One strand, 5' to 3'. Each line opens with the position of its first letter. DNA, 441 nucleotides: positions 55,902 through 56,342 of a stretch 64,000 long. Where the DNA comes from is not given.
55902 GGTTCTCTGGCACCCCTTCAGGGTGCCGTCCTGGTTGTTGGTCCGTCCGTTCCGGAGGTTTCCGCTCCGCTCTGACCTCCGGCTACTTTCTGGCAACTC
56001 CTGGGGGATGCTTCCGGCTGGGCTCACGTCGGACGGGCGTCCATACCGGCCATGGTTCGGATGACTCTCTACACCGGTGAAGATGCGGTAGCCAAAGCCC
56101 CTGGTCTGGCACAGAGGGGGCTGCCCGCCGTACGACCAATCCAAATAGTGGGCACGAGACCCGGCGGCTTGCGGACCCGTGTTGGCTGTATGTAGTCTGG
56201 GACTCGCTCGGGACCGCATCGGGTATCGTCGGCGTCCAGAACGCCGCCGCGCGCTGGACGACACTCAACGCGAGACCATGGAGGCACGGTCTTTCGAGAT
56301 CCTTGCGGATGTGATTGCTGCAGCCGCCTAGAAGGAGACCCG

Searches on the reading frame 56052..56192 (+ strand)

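Call 61: search_protein_families(library=pfam, proteins=[window:56052-56192:+], max_evalue=0.1)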
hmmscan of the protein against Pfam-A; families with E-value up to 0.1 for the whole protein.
window:56052-56192:+ (47 aa): 1 family
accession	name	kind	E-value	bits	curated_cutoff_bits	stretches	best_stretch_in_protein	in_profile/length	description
PF00272.24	Cecropin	-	0.072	13.3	25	0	12-31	12-28/30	Cecropin family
